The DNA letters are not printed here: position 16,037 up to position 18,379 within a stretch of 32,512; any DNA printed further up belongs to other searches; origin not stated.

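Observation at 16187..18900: Translationally coupled pair: a 680-aa orphan (glycosidase/lyase-like?) and a fused double RhaM-like protein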

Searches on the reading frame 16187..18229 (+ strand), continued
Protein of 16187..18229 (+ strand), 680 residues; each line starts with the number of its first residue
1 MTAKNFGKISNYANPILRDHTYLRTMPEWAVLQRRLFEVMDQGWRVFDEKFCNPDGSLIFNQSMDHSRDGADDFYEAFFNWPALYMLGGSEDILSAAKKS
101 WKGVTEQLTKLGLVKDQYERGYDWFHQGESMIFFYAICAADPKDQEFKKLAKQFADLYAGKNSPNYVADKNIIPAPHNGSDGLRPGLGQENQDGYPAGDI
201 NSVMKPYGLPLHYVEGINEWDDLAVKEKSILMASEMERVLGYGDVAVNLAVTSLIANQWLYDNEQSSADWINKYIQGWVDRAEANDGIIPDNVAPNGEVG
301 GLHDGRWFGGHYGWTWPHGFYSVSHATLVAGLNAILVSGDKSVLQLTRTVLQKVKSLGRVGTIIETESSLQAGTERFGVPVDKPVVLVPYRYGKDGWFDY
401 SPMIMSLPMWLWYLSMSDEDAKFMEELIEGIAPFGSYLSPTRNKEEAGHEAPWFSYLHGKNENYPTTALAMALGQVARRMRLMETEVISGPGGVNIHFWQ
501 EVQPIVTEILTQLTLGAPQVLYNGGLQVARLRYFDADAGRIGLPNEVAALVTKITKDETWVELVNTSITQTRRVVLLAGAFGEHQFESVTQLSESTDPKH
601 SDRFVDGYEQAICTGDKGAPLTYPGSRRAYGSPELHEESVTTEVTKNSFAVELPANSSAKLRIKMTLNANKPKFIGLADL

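Call 42: search_protein_families(library=pfam, alignment_id=A1, max_evalue=10)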
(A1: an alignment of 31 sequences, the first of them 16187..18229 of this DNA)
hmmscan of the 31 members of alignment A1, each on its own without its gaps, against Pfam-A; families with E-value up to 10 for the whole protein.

A. member 1, window:16187-18229:+ (680 aa): 0 families

B. families by the number of members that match (of 31 scanned): 3 families
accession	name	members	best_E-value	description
PF23993.1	DUF7311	1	0.05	Domain of unknown function (DUF7311)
PF13559.11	DUF4129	1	0.13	Domain of unknown function (DUF4129)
PF14980.11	TIP39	1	0.39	TIP39 peptide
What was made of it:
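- On GH88 / GH105 (PF07470): No Pfam hit even at E <= 10 for 31 family members (call 42).
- The local Pfam scan finds no Ldi match even at E <= 10 (call 42).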

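Call 53: search_protein_representatives(alignment_id=A1)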
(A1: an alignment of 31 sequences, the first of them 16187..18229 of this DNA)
Query: 31 sequences, 645 profile positions. Proteins with E-value up to 0.001 (for the whole library): 1777; up to 1e-10: 1093; up to 1e-30: 355. The best 150 are listed.
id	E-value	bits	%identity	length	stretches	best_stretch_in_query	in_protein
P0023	1.2e-293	991.8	-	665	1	6-642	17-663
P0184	8.3e-277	936.2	-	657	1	7-639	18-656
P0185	1.0e-236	803.7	-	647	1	6-639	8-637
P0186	9.9e-227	770.8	-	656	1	8-638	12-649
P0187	3.1e-226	769.1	-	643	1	10-638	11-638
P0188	2.6e-215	733.0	-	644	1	6-638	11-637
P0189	9.5e-209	711.3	-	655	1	8-635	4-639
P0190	7.3e-195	665.5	-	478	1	172-638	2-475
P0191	1.1e-194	664.8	-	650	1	9-633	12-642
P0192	1.3e-188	644.8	-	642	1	7-638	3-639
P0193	6.7e-187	639.1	-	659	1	8-638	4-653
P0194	2.1e-185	634.2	-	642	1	7-588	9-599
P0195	7.5e-182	622.5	-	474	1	7-421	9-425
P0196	6.1e-179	612.9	-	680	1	6-638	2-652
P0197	3.4e-174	597.2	-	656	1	4-587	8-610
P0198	2.3e-172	591.1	-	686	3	8-346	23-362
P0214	6.1e-139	480.7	-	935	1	15-637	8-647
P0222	1.4e-124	433.3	-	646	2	11-346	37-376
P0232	1.2e-113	397.1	-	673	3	8-348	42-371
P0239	4.3e-102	359.0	-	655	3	9-346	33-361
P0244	9.5e-97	341.3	-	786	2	8-342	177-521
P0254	9.1e-91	321.5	-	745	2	9-349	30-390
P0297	1.2e-69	251.7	-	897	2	231-599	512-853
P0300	3.6e-68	246.9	-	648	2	16-347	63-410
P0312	9.9e-64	232.2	-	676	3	221-349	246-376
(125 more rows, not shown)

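Call 54: search_protein_families(library=pfam, proteins=[P0198, P0214, P0222, P0232, P0239, P0244, P0254, P0297, P0300, P0312], max_evalue=0.01)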
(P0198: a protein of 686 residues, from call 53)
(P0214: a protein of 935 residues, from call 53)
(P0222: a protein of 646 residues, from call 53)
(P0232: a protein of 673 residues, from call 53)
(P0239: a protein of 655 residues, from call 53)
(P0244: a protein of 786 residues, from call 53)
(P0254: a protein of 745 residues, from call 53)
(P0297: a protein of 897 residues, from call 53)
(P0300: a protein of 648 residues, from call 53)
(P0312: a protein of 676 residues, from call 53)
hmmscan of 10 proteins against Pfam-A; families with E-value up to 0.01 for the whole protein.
P0198 (686 aa): 0 families

P0214 (935 aa): 1 family
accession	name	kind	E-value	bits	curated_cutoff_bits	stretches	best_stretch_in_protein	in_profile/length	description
PF07661.19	MORN_2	-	1.3e-17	62.3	29.6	0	896-915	1-20/22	MORN repeat variant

P0222 (646 aa): 0 families

P0232 (673 aa): 0 families

P0239 (655 aa): 0 families

P0244 (786 aa): 0 families

P0254 (745 aa): 1 family
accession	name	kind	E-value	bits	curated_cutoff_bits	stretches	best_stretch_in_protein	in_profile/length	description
PF18962.6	Por_Secre_tail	-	1.2e-05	26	27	1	666-740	1-72/75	Secretion system C-terminal sorting domain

P0297 (897 aa): 1 family
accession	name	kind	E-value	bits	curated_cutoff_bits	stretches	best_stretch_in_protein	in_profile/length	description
PF03781.23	FGE-sulfatase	-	1.8e-54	185.5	23.3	1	50-296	3-254/255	Sulfatase-modifying factor enzyme 1-like domain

P0300 (648 aa): 0 families

P0312 (676 aa): 0 families
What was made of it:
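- One has a T9SS tail (call 54).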

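Call 59: find_homologous_proteins(query=A3, max_evalue=0.00001)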
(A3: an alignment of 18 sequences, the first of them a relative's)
Query A3 (18 sequences) (646 aa, profile of the alignment): 1751 proteins with E <= 0.00001 among 8000 candidates; the best 120 are listed.
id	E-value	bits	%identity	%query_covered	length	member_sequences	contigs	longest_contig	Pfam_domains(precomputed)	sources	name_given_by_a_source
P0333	9.9e-232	789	31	99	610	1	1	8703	PF26099.1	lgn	-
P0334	2.1e-231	788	31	95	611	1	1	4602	PF26099.1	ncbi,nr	ncbi:MAG TPA: hypothetical protein VL475_10995 [Planctomycetaceae bacterium]|nr:hypothetical protein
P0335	7.6e-228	776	31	99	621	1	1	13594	PF26099.1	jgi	jgi:hypothetical protein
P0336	2.5e-227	774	31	98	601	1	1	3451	PF26099.1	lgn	-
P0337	6.0e-227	773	31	98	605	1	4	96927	PF26099.1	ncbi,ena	-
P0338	1.1e-226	772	32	94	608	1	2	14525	PF26099.1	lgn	-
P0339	4.0e-226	770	30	99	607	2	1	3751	PF26099.1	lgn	-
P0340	3.6e-223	760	33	96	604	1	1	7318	PF26099.1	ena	-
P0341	1.3e-221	755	31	95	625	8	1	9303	PF26099.1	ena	-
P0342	7.8e-220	749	31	99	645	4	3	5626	PF26099.1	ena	-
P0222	4.0e-218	744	100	100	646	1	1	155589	PF26099.1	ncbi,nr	ncbi:MAG: hypothetical protein HKN87_14830 [Saprospiraceae bacterium]|nr:hypothetical protein [Sapro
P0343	4.4e-217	740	30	99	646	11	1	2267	PF26099.1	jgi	jgi:hypothetical protein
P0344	7.7e-217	740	31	95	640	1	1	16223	PF26099.1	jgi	jgi:hypothetical protein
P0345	5.3e-216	737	33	95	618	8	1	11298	PF26099.1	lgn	-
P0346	1.6e-213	729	34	94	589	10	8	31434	PF26099.1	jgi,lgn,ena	-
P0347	1.1e-212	726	39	99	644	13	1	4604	PF26099.1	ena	-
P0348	1.6e-212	725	30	95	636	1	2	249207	PF26099.1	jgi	jgi:hypothetical protein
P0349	2.4e-211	721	32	94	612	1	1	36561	PF26099.1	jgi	jgi:hypothetical protein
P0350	3.8e-211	721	30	95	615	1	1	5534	PF26099.1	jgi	jgi:hypothetical protein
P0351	6.8e-211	720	29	95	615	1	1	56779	PF26099.1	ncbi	-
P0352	3.0e-210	718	40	93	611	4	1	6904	PF26099.1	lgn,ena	-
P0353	7.5e-210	716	78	100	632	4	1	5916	PF26099.1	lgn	-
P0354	1.1e-209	716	36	99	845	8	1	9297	PF00251.27,PF26099.1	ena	-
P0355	1.7e-209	715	38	98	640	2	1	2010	PF26099.1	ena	-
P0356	4.5e-209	714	39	95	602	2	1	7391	PF26099.1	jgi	-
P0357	6.1e-209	713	41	94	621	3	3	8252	PF26099.1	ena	-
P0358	8.5e-209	713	32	95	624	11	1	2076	PF26099.1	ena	-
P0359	9.7e-209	713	38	99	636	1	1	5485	PF26099.1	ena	-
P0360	1.0e-208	713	40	99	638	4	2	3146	PF26099.1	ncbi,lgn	-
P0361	1.6e-208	712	30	94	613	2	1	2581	PF26099.1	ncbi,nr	ncbi:MAG: hypothetical protein IH616_07715 [Gemmatimonadales bacterium]|nr:hypothetical protein [Gem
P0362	2.7e-208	711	38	100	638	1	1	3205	PF26099.1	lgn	-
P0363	3.3e-208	711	39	95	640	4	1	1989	PF26099.1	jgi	jgi:hypothetical protein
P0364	3.6e-208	711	35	97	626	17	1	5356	PF26099.1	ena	-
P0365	5.9e-208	710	31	95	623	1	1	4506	PF26099.1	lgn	-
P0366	6.5e-208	710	39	97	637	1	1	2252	PF26099.1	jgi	jgi:hypothetical protein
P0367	1.0e-207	709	37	97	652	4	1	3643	PF26099.1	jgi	-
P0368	1.4e-207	709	78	100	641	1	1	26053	PF26099.1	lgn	-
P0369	1.7e-207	709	39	99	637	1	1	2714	PF26099.1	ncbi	-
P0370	2.6e-207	708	37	97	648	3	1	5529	PF26099.1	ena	-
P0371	5.1e-207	707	38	95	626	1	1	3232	PF26099.1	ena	-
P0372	6.4e-207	707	74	100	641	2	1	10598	PF26099.1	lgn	-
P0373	6.8e-207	707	40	93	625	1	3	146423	PF26099.1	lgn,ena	-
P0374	7.7e-207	706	39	96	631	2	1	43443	PF26099.1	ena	-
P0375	7.7e-207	706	37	96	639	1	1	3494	PF26099.1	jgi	-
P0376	1.3e-206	706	37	100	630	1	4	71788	PF26099.1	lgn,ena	-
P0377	1.9e-206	705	39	93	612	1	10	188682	PF26099.1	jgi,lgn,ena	jgi:hypothetical protein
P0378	2.0e-206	705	37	100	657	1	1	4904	PF26099.1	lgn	-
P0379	2.3e-206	705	39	95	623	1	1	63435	PF26099.1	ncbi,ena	-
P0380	2.4e-206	705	38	99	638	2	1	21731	PF26099.1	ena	-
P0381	3.0e-206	705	37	99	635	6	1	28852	PF26099.1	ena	-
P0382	3.2e-206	704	38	96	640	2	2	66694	PF26099.1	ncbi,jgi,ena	-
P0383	3.9e-206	704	36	100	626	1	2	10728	PF26099.1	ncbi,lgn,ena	-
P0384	4.2e-206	704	38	96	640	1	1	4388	PF26099.1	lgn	-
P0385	4.7e-206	704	38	98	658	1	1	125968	PF26099.1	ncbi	-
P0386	5.4e-206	704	37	98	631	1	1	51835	PF26099.1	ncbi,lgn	ncbi:MAG: hypothetical protein ACE15F_07130 [bacterium]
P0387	7.8e-206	703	38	99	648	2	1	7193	PF26099.1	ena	-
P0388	9.1e-206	703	38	99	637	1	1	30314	PF26099.1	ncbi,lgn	-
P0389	1.1e-205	703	37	93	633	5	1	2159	PF26099.1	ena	-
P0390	1.4e-205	702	37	100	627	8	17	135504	PF26099.1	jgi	jgi:hypothetical protein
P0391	1.8e-205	702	42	93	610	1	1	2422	PF26099.1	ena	-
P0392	2.3e-205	702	38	95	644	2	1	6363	PF26099.1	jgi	jgi:hypothetical protein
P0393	2.5e-205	702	38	96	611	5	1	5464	PF26099.1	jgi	jgi:hypothetical protein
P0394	2.7e-205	701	42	93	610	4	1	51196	PF26099.1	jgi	-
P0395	2.9e-205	701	37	99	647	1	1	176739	PF26099.1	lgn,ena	-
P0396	3.0e-205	701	39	96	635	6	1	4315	PF26099.1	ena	-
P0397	3.7e-205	701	39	96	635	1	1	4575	PF26099.1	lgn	-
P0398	4.2e-205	701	36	99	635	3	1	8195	PF26099.1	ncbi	ncbi:MAG: hypothetical protein ACYSWU_01310 [Planctomycetota bacterium]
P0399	4.6e-205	701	37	98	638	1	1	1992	PF26099.1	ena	-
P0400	4.9e-205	701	39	93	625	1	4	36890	PF26099.1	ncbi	-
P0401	7.6e-205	700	39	95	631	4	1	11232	PF26099.1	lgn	-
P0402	8.2e-205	700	40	93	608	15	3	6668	PF26099.1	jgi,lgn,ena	-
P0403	1.0e-204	699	39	99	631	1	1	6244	PF26099.1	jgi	jgi:hypothetical protein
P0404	1.5e-204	699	38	94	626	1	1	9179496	PF26099.1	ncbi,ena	-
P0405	1.6e-204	699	38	96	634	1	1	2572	PF26099.1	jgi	jgi:hypothetical protein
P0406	1.7e-204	699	39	93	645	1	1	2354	PF26099.1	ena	-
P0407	1.7e-204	699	38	99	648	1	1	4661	PF26099.1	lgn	-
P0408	1.7e-204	699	37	100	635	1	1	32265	PF26099.1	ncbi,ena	-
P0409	2.0e-204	699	40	95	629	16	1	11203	PF26099.1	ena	-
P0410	2.2e-204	698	37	100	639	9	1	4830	PF26099.1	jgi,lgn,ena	-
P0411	2.2e-204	698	38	98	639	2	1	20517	PF26099.1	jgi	-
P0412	3.3e-204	698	75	100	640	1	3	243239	PF26099.1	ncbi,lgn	ncbi:MAG: hypothetical protein RIC06_26120 [Cyclobacteriaceae bacterium]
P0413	4.7e-204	697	31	95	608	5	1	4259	PF26099.1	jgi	jgi:hypothetical protein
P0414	4.9e-204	697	37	99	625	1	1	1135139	PF26099.1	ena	-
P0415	5.4e-204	697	37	98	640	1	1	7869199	PF26099.1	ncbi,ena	-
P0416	6.6e-204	697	38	93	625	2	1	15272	PF26099.1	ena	-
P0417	7.5e-204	697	40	95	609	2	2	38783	PF26099.1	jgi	jgi:hypothetical protein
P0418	8.8e-204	696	37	99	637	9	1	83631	PF26099.1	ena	-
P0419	1.0e-203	696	37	99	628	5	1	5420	PF26099.1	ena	-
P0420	1.1e-203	696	36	100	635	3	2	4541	PF26099.1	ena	-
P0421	1.4e-203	696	37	96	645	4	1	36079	PF26099.1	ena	-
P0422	2.1e-203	695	37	92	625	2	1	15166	PF26099.1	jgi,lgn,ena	-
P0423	2.3e-203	695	39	95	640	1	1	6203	PF26099.1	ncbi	-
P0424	2.3e-203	695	37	95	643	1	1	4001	PF26099.1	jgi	jgi:hypothetical protein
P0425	2.4e-203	695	37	99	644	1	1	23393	PF26099.1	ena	-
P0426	2.8e-203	695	38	100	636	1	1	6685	PF26099.1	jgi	-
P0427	3.2e-203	695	39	96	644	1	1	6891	PF26099.1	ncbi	-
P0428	3.2e-203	695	39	96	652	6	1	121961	PF26099.1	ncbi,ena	-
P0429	3.5e-203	694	37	97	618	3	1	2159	PF26099.1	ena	-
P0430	4.0e-203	694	37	93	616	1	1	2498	PF26099.1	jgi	jgi:hypothetical protein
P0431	4.5e-203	694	77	99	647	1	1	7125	PF26099.1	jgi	jgi:hypothetical protein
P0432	4.6e-203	694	37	99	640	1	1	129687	PF26099.1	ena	-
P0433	7.0e-203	693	38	92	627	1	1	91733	PF26099.1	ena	-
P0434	7.1e-203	693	38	93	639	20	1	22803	PF26099.1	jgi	-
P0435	7.9e-203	693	38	97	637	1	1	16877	PF26099.1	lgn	-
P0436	9.8e-203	693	37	99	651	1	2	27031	PF26099.1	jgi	jgi:hypothetical protein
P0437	1.0e-202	693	38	100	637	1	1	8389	PF26099.1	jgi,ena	-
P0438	1.1e-202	693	38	99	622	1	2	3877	PF26099.1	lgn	-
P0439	1.5e-202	692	31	95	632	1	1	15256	PF26099.1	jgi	jgi:hypothetical protein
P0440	1.9e-202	692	39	96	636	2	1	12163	PF26099.1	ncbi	-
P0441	2.1e-202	692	38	100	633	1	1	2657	PF26099.1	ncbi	-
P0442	2.2e-202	692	38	95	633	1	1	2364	PF26099.1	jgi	jgi:hypothetical protein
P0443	2.4e-202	692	53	95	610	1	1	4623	PF26099.1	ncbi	-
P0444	2.8e-202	691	37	93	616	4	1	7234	PF26099.1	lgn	-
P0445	2.9e-202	691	41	95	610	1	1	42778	PF26099.1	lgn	-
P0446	3.5e-202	691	39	97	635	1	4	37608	PF26099.1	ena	-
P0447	3.7e-202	691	37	100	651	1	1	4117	PF26099.1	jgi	jgi:hypothetical protein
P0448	4.5e-202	691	37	93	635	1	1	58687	PF26099.1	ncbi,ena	-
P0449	4.8e-202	691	36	95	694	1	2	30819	PF26099.1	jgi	jgi:hypothetical protein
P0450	4.9e-202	691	78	100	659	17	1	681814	PF26099.1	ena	-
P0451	5.8e-202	690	36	98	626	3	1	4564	PF26099.1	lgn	-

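Call 60: find_encoding_contigs(protein=P0222, flank=10000, max_places=1)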
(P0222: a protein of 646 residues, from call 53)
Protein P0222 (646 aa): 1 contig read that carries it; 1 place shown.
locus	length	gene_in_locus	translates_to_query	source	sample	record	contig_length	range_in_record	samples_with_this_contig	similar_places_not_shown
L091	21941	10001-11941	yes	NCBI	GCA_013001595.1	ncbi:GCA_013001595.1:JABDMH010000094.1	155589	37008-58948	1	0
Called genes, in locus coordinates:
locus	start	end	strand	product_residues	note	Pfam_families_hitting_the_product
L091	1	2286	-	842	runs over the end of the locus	PF14498:Glyco_hyd_65N_2, PF22124:Glyco_hydro_95_cat, PF21307:Glyco_hydro_95_C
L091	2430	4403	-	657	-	PF13229:Beta_helix (faint)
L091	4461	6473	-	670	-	PF22842:Pel9A-like_beta_helix (faint), PF05048:NosD (weak), PF13229:Beta_helix (faint)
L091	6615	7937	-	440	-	PF00884:Sulfatase, PF01663:Phosphodiest, PF16347:SGSH_C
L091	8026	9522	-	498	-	PF00884:Sulfatase, PF16347:SGSH_C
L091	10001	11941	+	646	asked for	PF26099:DUF8034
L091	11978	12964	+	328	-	PF14870:PSII_BNR (faint), PF15902:Sortilin-Vps10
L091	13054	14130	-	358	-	PF04055:Radical_SAM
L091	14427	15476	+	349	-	PF00578:AhpC-TSA, PF08534:Redoxin, PF13098:Thioredoxin_2, PF00085:Thioredoxin, PF13905:Thioredoxin_8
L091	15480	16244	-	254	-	PF22435:MRM3-like_sub_bind, PF00588:SpoU_methylase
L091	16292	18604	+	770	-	PF07244:POTRA (faint), PF01103:Omp85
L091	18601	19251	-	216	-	PF00730:HhH-GPD, PF00633:HHH (weak)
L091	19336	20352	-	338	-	-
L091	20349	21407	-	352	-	PF01479:S4, PF00849:PseudoU_synth_2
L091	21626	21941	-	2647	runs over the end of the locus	PF11721:Malectin, PF17210:SdrD_B, PF18962:Por_Secre_tail (weak)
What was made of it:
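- Saprospiraceae: GH95, two beta-helix proteins, two sulfatases, DUF8034 (call 60).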

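Call 61: find_encoding_contigs(protein=P0404, flank=10000, max_places=1)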
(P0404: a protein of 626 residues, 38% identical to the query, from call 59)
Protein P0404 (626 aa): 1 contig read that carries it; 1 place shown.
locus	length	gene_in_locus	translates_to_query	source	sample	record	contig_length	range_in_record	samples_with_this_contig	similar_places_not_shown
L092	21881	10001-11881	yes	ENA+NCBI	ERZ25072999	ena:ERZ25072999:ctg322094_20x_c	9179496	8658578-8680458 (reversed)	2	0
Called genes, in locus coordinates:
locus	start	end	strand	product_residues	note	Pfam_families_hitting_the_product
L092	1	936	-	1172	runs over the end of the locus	PF00932:LTD, PF13290:CHB_HEX_C_1, PF13287:Fn3_assoc, PF08757:CotH, PF13290:CHB_HEX_C_1 (weak), PF13287:Fn3_assoc, PF00932:LTD (weak)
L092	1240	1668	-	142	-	-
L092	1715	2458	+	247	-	-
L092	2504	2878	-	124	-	-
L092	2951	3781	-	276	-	PF23441:SDR, PF00106:adh_short, PF08659:KR, PF13561:adh_short_C2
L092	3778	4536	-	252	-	PF03328:HpcH_HpaI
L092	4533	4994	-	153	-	PF12844:HTH_19 (weak), PF13413:HTH_25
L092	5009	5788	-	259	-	PF00106:adh_short, PF08659:KR (weak), PF13561:adh_short_C2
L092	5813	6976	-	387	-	PF01408:GFO_IDH_MocA, PF02894:GFO_IDH_MocA_C, PF22725:GFO_IDH_MocA_C3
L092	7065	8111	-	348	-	PF01261:AP_endonuc_2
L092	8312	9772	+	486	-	PF01408:GFO_IDH_MocA, PF19051:GFO_IDH_MocA_C2, PF22725:GFO_IDH_MocA_C3 (weak)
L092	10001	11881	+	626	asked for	PF26099:DUF8034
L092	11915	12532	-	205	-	PF01641:SelR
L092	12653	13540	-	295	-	PF13641:Glyco_tranf_2_3 (faint), PF00535:Glycos_transf_2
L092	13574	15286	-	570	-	-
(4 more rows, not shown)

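Call 62: find_encoding_contigs(protein=P0412, flank=10000, max_places=1)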
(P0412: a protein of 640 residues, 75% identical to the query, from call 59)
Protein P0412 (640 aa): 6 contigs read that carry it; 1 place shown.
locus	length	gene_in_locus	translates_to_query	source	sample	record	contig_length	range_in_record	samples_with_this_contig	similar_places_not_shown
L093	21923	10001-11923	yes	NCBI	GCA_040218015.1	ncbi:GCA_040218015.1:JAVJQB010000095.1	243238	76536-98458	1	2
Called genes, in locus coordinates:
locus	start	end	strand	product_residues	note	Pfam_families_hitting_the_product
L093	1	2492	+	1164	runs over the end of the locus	PF13620:CarboxypepD_reg, PF13715:CarbopepD_reg_2, PF07715:Plug, PF00593:TonB_dep_Rec_b-barrel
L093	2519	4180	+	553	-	PF14322:SusD-like_3, PF07980:SusD_RagB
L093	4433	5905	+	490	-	PF12708:Pect-lyase_RHGA_epim, PF00295:Glyco_hydro_28, PF13229:Beta_helix (faint)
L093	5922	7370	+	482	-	PF12708:Pect-lyase_RHGA_epim, PF00295:Glyco_hydro_28, PF13229:Beta_helix (faint)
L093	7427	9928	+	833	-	PF14498:Glyco_hyd_65N_2, PF22124:Glyco_hydro_95_cat, PF21307:Glyco_hydro_95_C (weak)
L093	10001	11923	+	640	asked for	PF26099:DUF8034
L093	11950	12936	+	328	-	PF14870:PSII_BNR (faint), PF25852:DUF6242_C (faint), PF15902:Sortilin-Vps10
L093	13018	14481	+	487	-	PF00884:Sulfatase, PF01663:Phosphodiest, PF16347:SGSH_C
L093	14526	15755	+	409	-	PF05448:AXE1, PF02129:Peptidase_S15 (faint), PF01738:DLH (weak), PF00326:Peptidase_S9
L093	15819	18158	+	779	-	PF09423:PhoD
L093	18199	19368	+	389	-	PF14885:GHL15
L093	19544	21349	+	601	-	PF00884:Sulfatase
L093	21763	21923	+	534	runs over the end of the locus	PF04295:GD_AH_second, PF20629:GD_AH_C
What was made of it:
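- Cyclobacteriaceae: SusC-SusD-GH28-GH28-GH95-DUF8034-BNR propeller-sulfatase-AXE1 (call 62).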

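Call 85: search_protein_families(library=pfam, proteins=[P0354], max_evalue=0.001)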
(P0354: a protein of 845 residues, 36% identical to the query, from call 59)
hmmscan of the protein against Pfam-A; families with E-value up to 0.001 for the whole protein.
P0354 (845 aa): 1 family
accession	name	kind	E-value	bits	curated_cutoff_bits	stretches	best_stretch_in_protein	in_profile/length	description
PF00251.26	Glyco_hydro_32N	-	8.9e-19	68.6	22.1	1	671-812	1-146/307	Glycosyl hydrolases family 32 N-terminal domain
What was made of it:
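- One is fused to a GH32 catalytic domain (calls 59, 85).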
